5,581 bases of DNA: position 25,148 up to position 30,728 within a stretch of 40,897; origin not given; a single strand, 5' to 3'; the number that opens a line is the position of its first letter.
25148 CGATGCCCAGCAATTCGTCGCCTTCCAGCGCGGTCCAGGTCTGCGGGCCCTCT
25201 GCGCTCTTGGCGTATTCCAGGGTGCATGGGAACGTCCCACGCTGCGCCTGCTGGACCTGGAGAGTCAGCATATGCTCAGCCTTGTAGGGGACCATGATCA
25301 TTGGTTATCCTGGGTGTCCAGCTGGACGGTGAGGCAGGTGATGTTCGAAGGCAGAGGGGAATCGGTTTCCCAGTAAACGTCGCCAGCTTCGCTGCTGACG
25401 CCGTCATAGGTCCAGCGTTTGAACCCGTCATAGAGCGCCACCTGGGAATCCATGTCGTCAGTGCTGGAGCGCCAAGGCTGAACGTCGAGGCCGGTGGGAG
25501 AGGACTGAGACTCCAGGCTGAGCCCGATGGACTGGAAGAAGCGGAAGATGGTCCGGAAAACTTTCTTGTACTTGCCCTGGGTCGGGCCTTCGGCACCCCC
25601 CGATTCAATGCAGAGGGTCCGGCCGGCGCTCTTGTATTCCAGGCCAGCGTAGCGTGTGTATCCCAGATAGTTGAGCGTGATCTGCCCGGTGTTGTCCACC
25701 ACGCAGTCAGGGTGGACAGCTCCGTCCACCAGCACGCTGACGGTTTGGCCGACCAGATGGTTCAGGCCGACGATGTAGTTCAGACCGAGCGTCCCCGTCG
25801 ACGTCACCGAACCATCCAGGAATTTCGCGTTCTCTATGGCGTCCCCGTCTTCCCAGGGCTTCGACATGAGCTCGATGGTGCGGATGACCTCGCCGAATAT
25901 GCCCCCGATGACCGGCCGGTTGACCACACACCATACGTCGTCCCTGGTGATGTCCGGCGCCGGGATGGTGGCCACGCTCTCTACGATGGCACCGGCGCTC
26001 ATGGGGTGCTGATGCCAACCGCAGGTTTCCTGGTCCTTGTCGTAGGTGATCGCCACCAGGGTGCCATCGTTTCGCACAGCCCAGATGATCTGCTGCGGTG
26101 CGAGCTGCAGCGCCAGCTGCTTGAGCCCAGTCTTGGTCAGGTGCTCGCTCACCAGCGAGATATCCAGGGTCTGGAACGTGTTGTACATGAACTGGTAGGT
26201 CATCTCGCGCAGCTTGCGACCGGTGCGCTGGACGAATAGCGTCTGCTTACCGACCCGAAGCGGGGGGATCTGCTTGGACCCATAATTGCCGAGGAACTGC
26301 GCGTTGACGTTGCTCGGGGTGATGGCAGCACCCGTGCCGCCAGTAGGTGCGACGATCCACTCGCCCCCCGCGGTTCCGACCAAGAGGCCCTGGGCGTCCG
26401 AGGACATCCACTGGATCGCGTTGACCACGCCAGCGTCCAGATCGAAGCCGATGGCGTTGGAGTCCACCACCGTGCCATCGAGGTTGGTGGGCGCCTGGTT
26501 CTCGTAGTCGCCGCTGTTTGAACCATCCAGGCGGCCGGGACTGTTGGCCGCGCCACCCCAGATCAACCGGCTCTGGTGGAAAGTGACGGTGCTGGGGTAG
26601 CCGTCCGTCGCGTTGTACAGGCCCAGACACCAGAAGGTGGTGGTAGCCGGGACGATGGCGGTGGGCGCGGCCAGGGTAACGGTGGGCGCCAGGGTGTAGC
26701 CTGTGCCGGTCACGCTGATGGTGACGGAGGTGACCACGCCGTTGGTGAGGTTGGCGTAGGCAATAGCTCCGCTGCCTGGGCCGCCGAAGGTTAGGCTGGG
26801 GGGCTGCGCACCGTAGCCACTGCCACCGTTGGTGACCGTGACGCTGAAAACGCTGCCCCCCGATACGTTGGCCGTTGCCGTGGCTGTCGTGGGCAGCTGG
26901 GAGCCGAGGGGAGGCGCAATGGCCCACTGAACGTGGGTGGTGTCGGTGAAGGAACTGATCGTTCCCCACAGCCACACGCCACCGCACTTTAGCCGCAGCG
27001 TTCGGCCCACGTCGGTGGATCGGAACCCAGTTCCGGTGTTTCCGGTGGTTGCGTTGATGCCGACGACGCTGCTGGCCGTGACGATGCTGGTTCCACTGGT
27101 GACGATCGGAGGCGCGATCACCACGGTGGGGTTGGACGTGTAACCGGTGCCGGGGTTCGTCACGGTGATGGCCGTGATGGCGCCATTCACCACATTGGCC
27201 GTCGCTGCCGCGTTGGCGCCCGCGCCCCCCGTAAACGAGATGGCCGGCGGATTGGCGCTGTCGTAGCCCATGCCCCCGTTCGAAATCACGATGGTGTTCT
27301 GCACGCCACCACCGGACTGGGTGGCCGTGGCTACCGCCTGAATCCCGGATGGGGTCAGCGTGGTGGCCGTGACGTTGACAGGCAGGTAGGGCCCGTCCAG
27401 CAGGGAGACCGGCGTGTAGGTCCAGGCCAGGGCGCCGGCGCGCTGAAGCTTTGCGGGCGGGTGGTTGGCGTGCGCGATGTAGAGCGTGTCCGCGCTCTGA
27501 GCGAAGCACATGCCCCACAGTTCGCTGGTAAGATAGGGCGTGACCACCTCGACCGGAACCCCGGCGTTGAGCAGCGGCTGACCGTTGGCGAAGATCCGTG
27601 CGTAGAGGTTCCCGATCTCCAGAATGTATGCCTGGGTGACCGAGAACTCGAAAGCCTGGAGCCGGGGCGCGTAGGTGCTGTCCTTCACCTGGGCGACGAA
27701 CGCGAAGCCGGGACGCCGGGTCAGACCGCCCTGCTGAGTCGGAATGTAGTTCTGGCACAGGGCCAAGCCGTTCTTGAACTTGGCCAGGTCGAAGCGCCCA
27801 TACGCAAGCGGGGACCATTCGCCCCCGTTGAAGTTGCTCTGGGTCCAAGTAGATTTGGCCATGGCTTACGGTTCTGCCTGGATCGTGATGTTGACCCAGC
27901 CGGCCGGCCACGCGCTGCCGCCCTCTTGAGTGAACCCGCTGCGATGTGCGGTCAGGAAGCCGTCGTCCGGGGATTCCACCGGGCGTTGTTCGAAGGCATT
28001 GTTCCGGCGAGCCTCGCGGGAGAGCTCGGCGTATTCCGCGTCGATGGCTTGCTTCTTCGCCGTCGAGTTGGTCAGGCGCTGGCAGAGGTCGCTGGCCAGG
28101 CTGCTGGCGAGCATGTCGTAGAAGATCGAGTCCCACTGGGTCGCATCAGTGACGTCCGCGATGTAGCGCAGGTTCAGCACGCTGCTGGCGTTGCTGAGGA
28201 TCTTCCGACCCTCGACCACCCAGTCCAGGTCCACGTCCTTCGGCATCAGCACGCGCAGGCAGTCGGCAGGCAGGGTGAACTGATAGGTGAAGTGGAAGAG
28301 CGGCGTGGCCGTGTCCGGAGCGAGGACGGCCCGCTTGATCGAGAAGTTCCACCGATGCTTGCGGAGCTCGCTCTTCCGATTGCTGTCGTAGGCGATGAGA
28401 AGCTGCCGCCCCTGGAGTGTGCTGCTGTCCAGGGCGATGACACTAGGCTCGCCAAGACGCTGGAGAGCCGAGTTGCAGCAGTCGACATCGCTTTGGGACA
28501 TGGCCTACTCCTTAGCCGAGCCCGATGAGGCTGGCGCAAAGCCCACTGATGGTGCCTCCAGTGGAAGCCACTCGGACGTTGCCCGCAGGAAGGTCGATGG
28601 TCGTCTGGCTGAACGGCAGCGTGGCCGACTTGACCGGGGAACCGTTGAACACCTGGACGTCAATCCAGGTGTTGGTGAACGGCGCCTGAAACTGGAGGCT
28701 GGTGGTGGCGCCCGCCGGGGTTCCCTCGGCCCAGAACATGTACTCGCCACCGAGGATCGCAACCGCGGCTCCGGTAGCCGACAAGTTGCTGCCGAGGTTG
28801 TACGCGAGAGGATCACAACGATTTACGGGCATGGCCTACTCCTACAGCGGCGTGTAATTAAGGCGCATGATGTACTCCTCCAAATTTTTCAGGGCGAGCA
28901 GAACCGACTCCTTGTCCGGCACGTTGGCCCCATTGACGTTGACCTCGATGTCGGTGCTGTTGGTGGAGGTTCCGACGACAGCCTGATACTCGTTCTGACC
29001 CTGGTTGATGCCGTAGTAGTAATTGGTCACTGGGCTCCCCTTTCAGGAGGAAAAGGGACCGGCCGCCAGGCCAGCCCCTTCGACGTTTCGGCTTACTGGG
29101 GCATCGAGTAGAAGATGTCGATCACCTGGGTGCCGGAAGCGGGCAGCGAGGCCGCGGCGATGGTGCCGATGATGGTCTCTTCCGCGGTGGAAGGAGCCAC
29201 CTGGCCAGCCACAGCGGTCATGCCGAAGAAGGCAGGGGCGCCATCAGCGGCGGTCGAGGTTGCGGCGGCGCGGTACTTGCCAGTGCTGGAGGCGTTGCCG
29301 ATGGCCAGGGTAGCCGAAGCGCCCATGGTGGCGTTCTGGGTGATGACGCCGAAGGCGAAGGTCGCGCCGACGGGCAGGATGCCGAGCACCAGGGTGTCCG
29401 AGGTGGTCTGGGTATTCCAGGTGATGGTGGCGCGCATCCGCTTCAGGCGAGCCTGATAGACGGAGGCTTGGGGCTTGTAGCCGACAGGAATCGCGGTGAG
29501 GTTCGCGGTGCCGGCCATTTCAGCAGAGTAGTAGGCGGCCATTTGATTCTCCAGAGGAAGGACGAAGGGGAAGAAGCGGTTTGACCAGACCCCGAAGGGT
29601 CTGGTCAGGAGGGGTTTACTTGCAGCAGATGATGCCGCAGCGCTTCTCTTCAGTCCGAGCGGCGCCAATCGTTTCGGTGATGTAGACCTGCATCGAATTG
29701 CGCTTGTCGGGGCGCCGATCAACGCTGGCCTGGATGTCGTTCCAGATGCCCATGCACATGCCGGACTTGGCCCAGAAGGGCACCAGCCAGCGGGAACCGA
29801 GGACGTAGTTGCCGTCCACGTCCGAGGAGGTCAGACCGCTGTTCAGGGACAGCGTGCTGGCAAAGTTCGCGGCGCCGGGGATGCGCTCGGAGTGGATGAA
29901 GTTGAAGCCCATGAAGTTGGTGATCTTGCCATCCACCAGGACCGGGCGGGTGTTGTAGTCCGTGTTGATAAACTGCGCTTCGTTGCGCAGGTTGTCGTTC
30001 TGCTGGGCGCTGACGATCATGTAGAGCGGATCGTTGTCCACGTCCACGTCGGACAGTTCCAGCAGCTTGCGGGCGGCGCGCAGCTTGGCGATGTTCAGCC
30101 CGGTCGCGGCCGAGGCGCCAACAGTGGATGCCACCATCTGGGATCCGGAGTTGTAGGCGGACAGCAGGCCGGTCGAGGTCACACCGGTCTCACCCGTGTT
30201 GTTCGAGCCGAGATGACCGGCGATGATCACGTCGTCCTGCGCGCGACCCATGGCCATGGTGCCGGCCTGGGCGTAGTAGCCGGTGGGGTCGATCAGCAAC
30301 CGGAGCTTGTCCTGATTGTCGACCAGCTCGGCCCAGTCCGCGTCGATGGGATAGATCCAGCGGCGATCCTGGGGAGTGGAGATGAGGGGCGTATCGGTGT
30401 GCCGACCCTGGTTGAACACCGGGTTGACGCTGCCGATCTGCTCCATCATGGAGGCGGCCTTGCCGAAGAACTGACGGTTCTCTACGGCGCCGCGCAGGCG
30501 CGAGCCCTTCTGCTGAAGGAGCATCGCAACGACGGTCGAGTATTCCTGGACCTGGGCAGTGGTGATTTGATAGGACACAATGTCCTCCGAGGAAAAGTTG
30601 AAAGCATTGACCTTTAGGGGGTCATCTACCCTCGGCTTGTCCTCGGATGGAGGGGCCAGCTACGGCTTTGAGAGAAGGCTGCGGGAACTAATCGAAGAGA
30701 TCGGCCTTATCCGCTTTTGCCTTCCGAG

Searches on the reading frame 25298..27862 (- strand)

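Call 100: search_protein_families(library=phrogs, proteins=[window:25298-27862:-], max_evalue=0.00001)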
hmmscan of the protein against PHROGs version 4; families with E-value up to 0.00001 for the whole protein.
window:25298-27862:- (854 aa): 15 families
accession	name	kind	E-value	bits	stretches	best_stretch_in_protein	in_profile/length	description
phrog_376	-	tail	2.2e-172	576.1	2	254-852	164-711/712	tail protein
phrog_15566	-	tail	1.3e-59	203.2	2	406-669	31-281/552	tail protein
phrog_20269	-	unknown function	5.2e-40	138.6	1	5-181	4-183/374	-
phrog_460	-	connector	9.3e-22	78.2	2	321-437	221-330/385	head closure Hc2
phrog_30010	-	unknown function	1.4e-21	77.9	1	551-656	191-293/517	-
phrog_701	-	head and packaging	2.4e-19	67.7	2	189-282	1127-1219/6136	virion structural protein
phrog_19630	-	head and packaging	3.1e-19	69.3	2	183-281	1118-1214/1266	virion structural protein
phrog_5342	-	tail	2.5e-17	62.1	2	180-276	2358-2454/3319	tail fiber protein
phrog_708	-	tail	3.6e-15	55.7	2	175-249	844-916/1383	baseplate wedge subunit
phrog_22827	-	unknown function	2.4e-14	53.9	2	175-250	171-244/613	-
phrog_438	-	tail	4.8e-13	50.1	1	325-401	185-261/478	baseplate wedge subunit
phrog_2885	-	tail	2.2e-12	45.2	1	326-395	1080-1150/4179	baseplate wedge subunit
phrog_4406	-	head and packaging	9.9e-10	36.7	0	326-397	1612-1682/3231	virion structural protein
phrog_1922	-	tail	1.9e-06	27.7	0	187-272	782-877/932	baseplate hub subunit and tail lysozyme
phrog_18802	-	head and packaging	3.9e-06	24.6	0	215-283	2863-2928/3007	virion structural protein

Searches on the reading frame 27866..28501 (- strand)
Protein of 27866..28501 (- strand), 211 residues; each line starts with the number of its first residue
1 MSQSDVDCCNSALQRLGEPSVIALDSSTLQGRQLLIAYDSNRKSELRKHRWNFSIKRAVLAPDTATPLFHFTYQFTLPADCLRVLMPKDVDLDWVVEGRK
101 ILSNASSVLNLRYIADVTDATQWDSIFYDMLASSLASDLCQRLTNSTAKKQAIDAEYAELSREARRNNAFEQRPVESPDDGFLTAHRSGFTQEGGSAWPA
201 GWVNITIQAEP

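Call 100: search_protein_families(library=phrogs, proteins=[window:27866-28501:-], max_evalue=0.00001)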
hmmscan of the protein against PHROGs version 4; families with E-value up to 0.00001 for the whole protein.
window:27866-28501:- (211 aa): 2 families
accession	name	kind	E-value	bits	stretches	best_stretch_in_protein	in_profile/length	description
phrog_394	-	tail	3.8e-48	164.5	1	3-186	2-188/190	tail protein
phrog_9239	-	tail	6.1e-13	49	1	5-149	4-151/741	tail tubular protein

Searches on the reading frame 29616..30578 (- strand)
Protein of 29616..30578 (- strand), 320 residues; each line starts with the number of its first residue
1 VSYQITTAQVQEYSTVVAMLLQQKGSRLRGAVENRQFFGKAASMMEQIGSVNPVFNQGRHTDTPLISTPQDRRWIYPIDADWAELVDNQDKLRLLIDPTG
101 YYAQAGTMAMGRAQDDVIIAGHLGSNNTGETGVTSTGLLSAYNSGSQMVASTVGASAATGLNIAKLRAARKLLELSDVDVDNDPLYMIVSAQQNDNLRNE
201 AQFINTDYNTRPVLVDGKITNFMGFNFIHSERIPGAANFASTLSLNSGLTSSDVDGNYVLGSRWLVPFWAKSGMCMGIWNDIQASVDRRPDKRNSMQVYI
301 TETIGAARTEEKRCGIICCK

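Call 100: search_protein_families(library=phrogs, proteins=[window:29616-30578:-], max_evalue=0.00001)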
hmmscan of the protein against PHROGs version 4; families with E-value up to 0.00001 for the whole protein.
window:29616-30578:- (320 aa): 3 families
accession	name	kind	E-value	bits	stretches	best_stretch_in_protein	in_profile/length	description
phrog_3437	-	head and packaging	2.7e-75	254.3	1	1-319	3-291/294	major head protein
phrog_267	-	head and packaging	3.5e-09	37.3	1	83-253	115-266/410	major head protein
phrog_283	-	head and packaging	1.5e-06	28.8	1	140-245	125-231/385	major head protein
